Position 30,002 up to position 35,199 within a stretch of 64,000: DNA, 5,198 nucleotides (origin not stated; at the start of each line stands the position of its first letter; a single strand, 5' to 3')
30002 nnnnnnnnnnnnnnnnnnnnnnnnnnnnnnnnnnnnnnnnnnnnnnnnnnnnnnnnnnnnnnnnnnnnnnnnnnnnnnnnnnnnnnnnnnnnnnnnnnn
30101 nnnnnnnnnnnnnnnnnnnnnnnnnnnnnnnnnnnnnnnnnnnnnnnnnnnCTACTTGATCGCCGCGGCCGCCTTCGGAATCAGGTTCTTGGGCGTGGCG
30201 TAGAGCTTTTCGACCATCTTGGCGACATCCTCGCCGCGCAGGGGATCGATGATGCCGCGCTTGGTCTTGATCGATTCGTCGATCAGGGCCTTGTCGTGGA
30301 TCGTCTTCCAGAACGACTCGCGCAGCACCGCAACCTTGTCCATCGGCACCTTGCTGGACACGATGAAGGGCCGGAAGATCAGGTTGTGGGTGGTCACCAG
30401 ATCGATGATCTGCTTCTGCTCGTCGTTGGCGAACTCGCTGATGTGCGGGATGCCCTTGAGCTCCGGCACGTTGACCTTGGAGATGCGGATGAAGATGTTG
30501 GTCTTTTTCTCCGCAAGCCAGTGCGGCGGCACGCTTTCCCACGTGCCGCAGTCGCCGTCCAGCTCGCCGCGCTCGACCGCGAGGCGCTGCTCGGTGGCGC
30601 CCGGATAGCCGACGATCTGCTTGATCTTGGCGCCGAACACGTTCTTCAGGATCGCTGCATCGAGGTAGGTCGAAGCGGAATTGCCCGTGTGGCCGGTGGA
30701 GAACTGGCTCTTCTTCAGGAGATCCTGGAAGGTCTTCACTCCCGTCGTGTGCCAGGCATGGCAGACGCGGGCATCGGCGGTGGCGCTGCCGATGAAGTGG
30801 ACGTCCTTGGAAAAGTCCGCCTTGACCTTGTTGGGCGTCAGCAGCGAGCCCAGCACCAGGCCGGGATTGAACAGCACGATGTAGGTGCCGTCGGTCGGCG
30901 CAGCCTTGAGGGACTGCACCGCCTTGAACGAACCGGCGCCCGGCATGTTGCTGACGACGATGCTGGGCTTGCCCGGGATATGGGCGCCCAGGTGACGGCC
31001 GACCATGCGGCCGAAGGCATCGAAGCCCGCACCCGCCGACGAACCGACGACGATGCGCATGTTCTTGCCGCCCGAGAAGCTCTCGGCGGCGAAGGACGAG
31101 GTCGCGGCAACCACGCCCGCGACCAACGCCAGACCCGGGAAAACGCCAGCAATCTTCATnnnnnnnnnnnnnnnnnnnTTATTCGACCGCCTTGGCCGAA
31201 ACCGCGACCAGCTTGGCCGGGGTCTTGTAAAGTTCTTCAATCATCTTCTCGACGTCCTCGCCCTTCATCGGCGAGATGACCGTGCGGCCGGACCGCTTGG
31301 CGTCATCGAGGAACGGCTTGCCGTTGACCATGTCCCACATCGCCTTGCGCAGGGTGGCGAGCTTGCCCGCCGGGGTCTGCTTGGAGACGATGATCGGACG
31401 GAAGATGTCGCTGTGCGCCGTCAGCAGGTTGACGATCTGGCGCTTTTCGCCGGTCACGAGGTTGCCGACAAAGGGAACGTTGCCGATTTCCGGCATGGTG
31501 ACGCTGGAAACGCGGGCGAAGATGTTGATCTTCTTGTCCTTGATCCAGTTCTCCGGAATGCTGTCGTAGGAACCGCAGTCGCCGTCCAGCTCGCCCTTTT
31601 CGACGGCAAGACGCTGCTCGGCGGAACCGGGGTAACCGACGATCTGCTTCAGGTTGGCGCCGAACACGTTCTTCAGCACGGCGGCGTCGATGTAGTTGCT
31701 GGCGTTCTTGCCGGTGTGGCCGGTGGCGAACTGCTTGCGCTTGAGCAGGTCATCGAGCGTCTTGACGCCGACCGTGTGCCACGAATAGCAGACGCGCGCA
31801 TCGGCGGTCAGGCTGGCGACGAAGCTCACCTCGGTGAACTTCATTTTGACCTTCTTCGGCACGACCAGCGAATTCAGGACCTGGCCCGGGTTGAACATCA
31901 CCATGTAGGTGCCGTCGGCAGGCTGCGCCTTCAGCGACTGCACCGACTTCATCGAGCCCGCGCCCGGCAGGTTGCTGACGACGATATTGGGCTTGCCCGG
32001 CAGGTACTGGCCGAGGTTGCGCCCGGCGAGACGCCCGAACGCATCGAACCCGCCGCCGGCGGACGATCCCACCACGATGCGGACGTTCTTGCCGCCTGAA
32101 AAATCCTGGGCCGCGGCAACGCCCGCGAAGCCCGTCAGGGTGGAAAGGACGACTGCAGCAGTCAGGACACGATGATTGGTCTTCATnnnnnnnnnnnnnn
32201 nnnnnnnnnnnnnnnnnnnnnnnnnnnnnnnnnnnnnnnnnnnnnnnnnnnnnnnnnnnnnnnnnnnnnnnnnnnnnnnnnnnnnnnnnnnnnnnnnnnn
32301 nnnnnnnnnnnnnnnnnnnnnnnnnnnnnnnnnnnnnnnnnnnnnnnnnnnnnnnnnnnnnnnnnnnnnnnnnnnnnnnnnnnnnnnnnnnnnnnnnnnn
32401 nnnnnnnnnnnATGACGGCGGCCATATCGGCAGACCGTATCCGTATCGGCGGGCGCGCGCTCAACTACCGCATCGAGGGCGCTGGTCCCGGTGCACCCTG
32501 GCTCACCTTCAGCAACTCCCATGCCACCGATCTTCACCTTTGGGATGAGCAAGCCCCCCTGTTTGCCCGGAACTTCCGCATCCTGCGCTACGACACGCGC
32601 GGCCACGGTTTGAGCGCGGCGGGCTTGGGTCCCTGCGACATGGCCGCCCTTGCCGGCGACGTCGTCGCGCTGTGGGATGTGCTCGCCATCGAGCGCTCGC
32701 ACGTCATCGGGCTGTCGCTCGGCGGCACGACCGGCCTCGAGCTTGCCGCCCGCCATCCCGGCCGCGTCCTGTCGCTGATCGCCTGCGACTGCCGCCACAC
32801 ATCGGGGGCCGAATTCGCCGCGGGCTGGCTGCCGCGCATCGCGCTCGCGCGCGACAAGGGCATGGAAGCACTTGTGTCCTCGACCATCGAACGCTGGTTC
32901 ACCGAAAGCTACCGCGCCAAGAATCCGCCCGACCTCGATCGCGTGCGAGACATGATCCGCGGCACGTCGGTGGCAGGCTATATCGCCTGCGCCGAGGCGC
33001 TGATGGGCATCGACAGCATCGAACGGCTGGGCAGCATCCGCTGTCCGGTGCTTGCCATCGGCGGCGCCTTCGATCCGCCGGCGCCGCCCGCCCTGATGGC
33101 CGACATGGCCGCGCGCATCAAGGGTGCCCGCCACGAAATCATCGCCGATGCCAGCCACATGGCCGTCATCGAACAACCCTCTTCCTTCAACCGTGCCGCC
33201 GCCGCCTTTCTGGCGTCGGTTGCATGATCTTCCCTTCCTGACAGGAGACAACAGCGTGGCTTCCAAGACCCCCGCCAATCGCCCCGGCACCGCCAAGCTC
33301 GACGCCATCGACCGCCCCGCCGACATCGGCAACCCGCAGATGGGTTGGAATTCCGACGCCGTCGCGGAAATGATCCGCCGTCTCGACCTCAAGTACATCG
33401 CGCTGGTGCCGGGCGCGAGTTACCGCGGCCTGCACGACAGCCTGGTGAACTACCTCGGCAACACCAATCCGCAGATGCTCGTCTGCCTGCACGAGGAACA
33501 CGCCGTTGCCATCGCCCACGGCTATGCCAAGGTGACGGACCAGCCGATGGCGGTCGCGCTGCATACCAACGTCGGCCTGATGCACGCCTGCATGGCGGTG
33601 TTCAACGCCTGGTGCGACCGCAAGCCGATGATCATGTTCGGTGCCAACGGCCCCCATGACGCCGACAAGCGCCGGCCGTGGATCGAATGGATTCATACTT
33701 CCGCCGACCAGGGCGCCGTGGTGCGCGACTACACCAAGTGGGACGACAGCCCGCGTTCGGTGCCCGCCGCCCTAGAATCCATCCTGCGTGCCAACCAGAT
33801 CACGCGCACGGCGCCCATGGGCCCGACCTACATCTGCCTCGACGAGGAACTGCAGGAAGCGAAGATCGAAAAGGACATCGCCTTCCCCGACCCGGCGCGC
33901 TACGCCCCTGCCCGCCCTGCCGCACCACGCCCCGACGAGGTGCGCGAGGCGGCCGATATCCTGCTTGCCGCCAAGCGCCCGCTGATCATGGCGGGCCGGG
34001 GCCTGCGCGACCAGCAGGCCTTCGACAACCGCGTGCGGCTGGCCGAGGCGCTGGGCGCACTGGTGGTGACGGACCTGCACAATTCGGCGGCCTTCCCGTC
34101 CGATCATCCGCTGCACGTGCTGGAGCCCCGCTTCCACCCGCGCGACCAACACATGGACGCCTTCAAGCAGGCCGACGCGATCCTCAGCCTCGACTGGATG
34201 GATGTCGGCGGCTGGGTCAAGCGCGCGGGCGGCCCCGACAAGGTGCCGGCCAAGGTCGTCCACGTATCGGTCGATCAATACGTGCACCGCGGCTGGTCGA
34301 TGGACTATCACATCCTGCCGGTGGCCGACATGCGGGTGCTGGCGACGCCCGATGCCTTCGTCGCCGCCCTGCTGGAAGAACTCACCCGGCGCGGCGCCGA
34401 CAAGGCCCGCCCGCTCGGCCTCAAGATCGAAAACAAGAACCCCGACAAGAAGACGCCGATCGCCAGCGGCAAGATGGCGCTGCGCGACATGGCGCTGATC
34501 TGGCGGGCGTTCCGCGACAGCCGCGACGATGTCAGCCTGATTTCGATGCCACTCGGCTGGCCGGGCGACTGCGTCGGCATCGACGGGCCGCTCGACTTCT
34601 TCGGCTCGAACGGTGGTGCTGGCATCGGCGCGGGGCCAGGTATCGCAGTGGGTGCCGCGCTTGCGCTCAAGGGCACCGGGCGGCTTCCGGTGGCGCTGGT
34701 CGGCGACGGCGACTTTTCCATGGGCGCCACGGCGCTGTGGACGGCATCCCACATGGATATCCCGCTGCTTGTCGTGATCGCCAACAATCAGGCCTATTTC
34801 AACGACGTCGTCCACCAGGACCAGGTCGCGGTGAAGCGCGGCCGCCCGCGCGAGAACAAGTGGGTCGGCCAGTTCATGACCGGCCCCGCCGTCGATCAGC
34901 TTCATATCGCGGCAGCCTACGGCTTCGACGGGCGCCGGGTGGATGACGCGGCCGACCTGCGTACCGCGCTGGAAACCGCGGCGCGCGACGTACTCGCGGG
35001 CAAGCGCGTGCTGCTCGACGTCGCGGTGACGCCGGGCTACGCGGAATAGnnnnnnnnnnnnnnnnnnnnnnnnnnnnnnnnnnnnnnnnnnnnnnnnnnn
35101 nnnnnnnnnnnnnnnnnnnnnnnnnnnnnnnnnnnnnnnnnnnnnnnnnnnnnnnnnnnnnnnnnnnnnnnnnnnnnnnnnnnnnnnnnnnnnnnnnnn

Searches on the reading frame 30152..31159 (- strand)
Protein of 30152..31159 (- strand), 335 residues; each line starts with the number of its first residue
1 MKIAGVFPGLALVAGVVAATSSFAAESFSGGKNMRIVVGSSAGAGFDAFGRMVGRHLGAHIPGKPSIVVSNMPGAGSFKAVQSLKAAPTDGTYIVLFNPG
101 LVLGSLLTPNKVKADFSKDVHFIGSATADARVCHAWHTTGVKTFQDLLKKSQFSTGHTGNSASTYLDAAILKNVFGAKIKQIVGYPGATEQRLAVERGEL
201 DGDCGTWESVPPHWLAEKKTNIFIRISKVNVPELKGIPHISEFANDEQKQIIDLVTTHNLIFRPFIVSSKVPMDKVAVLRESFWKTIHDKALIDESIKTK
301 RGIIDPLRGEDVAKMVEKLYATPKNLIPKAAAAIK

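Call 12: search_protein_families(library=pfam, proteins=[window:30152-31159:-], max_evalue=0.01)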
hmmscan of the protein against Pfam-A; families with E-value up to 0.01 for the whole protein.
window:30152-31159:- (335 aa): 1 family
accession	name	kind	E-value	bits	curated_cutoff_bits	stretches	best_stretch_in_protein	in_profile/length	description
PF03401.19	TctC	-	0.0028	17.7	27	1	66-201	16-154/274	Tripartite tricarboxylate transporter family receptor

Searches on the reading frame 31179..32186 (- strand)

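Call 12: search_protein_families(library=pfam, proteins=[window:31179-32186:-], max_evalue=0.01)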
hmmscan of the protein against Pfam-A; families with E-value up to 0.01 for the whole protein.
window:31179-32186:- (335 aa): 0 families

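Call 16: search_protein_families(library=pfam, proteins=[window:31179-32186:-], max_evalue=1)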
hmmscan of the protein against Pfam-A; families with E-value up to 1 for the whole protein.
window:31179-32186:- (335 aa): 2 families
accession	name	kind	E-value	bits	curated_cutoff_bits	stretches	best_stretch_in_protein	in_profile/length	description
PF03401.19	TctC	-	0.028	14.4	27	1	67-203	16-156/274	Tripartite tricarboxylate transporter family receptor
PF06833.16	MdcE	-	0.17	12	32.7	1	17-88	54-124/196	Malonate decarboxylase gamma subunit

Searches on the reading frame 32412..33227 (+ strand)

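Call 12: search_protein_families(library=pfam, proteins=[window:32412-33227:+], max_evalue=0.01)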
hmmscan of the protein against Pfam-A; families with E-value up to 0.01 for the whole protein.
window:32412-33227:+ (271 aa): 5 families
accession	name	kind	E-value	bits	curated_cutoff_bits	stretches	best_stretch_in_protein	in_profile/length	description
PF00561.26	Abhydrolase_1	-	8.3e-21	75.2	25.8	1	40-256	12-245/245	alpha/beta hydrolase fold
PF12697.13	Abhydrolase_6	-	8.2e-14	53.2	26.3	1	40-259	19-214/217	Alpha/beta hydrolase family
PF12146.15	Hydrolase_4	-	1.2e-08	35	27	1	50-255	27-238/239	Serine aminopeptidase, S33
PF08386.16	Abhydrolase_4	-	0.0033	18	21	1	211-268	35-92/103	TAP-like protein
PF03096.20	Ndr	-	0.0098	15.1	23.3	0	48-266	49-275/283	Ndr family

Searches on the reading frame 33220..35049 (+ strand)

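Call 13: search_protein_families(library=pfam, proteins=[window:33220-35049:+], max_evalue=0.01)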
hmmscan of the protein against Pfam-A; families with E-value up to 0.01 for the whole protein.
window:33220-35049:+ (609 aa): 4 families
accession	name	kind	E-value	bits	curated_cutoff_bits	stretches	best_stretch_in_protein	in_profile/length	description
PF02776.23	TPP_enzyme_N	-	2.4e-20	72.9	26.8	1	45-155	4-107/119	Thiamine pyrophosphate enzyme, N-terminal TPP binding domain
PF02775.26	TPP_enzyme_C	-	8.9e-20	71.5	21.9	1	451-588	12-141/151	Thiamine pyrophosphate enzyme, C-terminal TPP binding domain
PF00205.28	TPP_enzyme_M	-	1.3e-16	61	30.4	1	241-353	1-113/137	Thiamine pyrophosphate enzyme, central domain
PF13292.11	DXP_synthase_N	-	0.0018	18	21.2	1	465-528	113-176/274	1-deoxy-D-xylulose-5-phosphate synthase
